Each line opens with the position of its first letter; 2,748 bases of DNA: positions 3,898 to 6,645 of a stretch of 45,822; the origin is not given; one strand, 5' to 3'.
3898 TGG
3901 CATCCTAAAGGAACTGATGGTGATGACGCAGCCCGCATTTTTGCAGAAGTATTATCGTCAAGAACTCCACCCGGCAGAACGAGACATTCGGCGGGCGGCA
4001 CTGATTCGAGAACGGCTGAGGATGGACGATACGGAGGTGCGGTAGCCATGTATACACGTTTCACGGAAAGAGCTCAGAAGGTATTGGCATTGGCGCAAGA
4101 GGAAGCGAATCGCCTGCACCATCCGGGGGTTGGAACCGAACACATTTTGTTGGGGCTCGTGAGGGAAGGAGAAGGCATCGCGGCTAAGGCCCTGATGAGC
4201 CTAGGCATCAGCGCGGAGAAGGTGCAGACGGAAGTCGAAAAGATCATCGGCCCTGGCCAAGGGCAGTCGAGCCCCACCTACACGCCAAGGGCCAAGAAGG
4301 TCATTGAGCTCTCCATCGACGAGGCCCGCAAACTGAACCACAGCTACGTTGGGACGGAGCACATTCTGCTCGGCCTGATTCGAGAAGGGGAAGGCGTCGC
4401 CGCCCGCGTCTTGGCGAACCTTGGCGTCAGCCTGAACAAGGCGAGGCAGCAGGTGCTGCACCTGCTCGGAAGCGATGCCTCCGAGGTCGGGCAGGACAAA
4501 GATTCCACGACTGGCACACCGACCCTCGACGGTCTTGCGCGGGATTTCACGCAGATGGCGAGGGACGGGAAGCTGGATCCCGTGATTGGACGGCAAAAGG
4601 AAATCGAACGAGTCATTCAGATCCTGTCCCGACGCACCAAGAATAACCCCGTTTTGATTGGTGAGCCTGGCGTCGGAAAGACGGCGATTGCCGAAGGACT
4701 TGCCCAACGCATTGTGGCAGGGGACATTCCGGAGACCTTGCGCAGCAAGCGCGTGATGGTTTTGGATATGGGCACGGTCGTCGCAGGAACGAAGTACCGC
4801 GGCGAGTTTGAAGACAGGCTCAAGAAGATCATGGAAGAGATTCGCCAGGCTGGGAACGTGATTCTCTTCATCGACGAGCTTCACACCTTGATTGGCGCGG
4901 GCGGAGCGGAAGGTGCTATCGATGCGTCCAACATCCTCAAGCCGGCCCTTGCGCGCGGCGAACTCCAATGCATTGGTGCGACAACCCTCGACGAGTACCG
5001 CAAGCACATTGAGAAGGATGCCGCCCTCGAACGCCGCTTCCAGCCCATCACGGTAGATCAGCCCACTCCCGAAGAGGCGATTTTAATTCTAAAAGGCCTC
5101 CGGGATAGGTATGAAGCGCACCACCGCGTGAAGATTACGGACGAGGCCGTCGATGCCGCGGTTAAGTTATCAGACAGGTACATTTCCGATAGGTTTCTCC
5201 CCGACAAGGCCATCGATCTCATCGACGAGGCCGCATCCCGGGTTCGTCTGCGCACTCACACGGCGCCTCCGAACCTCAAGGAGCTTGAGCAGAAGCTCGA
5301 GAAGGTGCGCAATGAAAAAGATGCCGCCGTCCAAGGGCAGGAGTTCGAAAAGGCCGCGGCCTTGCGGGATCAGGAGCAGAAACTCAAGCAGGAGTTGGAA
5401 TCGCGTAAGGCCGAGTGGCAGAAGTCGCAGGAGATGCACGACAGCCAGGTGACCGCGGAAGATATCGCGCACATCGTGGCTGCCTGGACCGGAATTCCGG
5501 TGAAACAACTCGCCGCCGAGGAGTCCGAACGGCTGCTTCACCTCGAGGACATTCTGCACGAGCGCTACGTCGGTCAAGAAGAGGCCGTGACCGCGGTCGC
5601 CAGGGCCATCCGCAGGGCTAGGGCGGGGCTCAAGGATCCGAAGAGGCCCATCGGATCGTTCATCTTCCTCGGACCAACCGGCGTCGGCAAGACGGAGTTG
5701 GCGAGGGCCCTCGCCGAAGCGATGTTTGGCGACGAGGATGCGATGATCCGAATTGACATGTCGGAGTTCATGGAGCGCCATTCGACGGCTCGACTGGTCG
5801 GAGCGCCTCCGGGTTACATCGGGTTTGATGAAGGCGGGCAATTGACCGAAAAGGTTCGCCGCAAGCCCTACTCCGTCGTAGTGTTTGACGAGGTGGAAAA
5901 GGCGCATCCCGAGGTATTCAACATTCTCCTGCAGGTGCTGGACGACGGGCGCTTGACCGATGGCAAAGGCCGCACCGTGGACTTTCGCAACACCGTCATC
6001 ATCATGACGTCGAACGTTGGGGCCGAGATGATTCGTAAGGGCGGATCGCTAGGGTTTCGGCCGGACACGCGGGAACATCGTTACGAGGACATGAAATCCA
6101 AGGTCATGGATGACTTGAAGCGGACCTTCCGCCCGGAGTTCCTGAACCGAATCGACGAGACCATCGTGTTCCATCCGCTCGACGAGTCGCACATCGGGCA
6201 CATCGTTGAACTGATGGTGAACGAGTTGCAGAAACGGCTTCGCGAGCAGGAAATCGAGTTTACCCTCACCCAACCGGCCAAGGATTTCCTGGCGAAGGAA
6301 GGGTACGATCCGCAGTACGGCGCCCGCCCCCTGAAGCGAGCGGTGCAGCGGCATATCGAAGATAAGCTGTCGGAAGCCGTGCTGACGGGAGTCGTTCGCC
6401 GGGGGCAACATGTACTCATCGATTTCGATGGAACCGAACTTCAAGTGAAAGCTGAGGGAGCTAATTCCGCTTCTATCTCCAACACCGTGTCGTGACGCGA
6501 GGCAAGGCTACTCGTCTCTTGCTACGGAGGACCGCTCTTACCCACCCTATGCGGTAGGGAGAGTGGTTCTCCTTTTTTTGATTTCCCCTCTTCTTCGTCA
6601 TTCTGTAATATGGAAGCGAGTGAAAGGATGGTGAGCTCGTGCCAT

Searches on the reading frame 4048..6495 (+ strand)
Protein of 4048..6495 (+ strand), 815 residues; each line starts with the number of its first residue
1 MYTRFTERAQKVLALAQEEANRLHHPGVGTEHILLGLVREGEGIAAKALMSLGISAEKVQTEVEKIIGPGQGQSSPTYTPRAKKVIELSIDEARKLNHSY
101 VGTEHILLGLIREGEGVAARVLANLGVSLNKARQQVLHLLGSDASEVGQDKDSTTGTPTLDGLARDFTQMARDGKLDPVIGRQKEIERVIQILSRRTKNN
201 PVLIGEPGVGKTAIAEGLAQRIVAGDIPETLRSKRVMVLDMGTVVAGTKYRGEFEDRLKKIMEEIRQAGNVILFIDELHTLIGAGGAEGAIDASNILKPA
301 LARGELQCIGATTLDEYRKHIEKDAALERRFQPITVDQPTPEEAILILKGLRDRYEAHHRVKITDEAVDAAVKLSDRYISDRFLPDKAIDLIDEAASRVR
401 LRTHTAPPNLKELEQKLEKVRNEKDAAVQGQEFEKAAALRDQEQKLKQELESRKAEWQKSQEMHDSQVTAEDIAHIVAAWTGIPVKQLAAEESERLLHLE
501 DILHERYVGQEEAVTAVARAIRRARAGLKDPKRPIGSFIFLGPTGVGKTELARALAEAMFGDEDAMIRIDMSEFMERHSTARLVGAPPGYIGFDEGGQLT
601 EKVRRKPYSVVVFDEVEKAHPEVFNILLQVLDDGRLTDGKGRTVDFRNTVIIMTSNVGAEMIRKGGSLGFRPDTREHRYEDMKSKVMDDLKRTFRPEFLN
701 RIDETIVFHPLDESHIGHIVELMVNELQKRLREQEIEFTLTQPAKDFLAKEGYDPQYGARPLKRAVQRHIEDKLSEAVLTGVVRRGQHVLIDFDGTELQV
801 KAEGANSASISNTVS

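Call 10: find_encoding_contigs(protein=window:4048-6495:+, flank=10000, max_places=10)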
Protein window:4048-6495:+ (815 aa): 4 contigs read that carry it; 3 places shown.
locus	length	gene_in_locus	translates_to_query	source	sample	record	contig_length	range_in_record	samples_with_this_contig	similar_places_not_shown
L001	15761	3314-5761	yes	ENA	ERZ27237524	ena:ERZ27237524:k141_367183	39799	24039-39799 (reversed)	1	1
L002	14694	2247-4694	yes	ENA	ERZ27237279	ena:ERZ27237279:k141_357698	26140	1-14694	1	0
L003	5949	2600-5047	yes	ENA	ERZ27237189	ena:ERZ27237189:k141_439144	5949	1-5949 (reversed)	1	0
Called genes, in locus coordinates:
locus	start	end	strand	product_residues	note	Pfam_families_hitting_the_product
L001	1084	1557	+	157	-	PF05848:CtsR, PF17727:CtsR_C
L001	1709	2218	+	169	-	PF02151:UVR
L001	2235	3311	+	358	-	PF00217:ATP-gua_Ptrans, PF27454:McsB_C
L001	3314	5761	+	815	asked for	PF02861:Clp_N, PF23569:NBD_SMAX1 (weak), PF00004:AAA, PF17871:AAA_lid_9, PF07724:AAA_2, PF00004:AAA, PF07728:AAA_5, PF10431:ClpB_D2-small, +12 more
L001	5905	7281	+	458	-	PF18073:Zn_ribbon_LapB, PF13481:AAA_25, PF03796:DnaB_C (weak), PF06745:ATPase, PF23442:DUF7125 (faint), PF13541:ChlI (weak)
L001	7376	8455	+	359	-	PF02457:DAC, PF10635:DisA-linker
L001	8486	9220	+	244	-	PF01066:CDP-OH_P_transf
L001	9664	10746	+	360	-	PF02674:Colicin_V (weak), PF27675:YCF81_N, PF01850:PIN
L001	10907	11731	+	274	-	PF01128:IspD, PF12804:NTP_transf_3 (weak), PF01128:IspD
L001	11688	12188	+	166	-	PF02542:YgbB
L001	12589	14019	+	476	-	PF01921:tRNA-synt_1f (faint), PF01406:tRNA-synt_1e, PF00133:tRNA-synt_1 (weak), PF09334:tRNA-synt_1g (weak), PF09190:DALR_2, PF23493:CysS_C (faint)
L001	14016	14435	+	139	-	PF00636:Ribonuclease_3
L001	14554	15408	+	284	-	PF08032:SpoU_sub_bind, PF00588:SpoU_methylase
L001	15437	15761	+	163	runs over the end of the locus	PF05991:NYN_YacP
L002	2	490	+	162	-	?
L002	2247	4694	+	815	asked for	PF02861:Clp_N, PF23569:NBD_SMAX1 (weak), PF00004:AAA, PF17871:AAA_lid_9, PF07724:AAA_2, PF00004:AAA, PF07728:AAA_5, PF10431:ClpB_D2-small, +12 more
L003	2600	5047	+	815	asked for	PF02861:Clp_N, PF23569:NBD_SMAX1 (weak), PF00004:AAA, PF17871:AAA_lid_9, PF07724:AAA_2, PF00004:AAA, PF07728:AAA_5, PF10431:ClpB_D2-small, +12 more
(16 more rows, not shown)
